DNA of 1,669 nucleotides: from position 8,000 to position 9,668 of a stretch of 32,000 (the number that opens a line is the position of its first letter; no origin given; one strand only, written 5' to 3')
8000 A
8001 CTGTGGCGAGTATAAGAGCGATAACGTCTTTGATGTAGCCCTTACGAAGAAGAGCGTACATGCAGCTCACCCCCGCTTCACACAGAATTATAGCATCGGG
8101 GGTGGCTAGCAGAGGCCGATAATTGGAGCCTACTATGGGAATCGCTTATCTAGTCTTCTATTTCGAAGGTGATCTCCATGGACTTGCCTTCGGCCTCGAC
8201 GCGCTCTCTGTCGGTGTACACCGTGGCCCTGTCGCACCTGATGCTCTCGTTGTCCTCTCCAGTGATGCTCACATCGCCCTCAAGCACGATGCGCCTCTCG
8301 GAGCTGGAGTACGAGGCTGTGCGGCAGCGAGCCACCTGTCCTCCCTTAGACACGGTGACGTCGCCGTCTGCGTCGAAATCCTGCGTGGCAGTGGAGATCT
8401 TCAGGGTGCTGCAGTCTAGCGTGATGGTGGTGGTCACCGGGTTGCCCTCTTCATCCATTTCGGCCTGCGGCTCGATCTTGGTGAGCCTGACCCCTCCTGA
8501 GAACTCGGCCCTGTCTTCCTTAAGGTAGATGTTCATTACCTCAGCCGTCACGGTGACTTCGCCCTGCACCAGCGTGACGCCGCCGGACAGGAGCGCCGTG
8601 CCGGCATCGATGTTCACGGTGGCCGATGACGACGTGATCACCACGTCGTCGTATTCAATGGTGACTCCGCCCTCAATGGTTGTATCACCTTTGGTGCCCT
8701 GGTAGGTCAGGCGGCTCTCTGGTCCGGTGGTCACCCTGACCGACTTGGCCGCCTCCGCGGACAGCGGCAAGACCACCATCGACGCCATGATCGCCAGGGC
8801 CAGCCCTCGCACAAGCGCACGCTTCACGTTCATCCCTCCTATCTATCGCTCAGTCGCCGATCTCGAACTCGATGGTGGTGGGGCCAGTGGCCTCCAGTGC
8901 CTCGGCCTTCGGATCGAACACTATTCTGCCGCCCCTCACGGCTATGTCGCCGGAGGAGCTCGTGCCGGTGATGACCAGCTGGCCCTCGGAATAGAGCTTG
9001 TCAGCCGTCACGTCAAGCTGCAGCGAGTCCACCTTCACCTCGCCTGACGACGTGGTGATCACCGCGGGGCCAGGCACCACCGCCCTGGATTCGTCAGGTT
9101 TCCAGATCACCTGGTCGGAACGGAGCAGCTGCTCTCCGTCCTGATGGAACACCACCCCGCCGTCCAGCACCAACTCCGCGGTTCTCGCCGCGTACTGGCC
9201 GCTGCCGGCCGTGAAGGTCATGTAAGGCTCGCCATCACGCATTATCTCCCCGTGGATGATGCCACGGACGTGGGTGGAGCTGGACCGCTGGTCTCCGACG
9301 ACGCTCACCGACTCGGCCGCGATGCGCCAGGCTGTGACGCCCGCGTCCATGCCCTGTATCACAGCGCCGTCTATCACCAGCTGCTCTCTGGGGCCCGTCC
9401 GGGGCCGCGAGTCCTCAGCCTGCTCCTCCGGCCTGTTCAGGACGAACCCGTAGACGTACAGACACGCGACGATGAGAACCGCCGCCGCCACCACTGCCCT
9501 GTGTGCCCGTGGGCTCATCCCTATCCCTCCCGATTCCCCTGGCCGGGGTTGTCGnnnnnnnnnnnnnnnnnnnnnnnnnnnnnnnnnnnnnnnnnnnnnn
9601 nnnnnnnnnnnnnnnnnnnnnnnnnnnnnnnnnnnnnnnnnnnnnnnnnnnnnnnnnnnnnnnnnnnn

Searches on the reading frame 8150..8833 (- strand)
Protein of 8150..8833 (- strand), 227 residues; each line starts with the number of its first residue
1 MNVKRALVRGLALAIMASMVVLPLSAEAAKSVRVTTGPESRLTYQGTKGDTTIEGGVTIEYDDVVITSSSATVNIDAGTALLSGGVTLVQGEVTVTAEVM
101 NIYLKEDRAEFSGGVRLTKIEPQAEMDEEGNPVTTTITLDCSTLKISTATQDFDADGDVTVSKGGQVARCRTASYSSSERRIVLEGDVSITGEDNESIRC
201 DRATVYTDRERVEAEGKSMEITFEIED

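Call 3: search_protein_families(library=pfam, proteins=[window:8150-8833:-], max_evalue=0.01)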
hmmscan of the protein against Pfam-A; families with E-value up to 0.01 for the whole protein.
window:8150-8833:- (227 aa): 2 families
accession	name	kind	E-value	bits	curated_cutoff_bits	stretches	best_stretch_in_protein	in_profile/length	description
PF03968.19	LptD_N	-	6.2e-13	49.4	20.4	1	66-210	2-112/113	LptA/(LptD N-terminal domain) LPS transport protein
PF06835.18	LptC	-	1.8e-07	31.4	21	0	65-116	120-171/175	Lipopolysaccharide-assembly, LptC-related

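Call 4: search_protein_families(library=ncbifam, proteins=[window:8150-8833:-], max_evalue=0.01)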
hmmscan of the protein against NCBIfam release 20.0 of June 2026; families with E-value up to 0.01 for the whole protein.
window:8150-8833:- (227 aa): 2 families
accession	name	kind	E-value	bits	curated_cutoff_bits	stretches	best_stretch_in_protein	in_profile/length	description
TIGR04409.1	LptC_YrbK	equivalog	7.1e-11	41.9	38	2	169-216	94-145/180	LPS export ABC transporter periplasmic protein LptC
TIGR03002.1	outer_YhbN_LptA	equivalog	5.5e-08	32.8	71.7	1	64-106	10-53/142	lipopolysaccharide transport periplasmic protein LptA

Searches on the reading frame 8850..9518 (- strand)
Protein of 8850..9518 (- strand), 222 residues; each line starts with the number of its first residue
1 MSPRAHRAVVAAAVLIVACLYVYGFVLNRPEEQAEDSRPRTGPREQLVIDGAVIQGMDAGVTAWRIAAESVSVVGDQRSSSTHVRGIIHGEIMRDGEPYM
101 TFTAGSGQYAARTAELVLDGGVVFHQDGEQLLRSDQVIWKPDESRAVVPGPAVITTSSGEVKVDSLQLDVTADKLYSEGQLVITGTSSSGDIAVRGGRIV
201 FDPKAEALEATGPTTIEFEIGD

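Call 3: search_protein_families(library=pfam, proteins=[window:8850-9518:-], max_evalue=0.01)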
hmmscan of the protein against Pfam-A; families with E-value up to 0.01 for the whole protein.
window:8850-9518:- (222 aa): 1 family
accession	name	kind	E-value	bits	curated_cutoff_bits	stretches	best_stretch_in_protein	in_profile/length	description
PF06835.18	LptC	-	1.3e-05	25.3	21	1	15-160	2-149/175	Lipopolysaccharide-assembly, LptC-related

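Call 4: search_protein_families(library=ncbifam, proteins=[window:8850-9518:-], max_evalue=0.01)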
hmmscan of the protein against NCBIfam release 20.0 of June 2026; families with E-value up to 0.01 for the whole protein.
window:8850-9518:- (222 aa): 1 family
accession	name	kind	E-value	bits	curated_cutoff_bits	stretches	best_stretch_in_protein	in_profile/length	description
TIGR04409.1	LptC_YrbK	equivalog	6e-07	29.1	38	1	10-169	5-164/180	LPS export ABC transporter periplasmic protein LptC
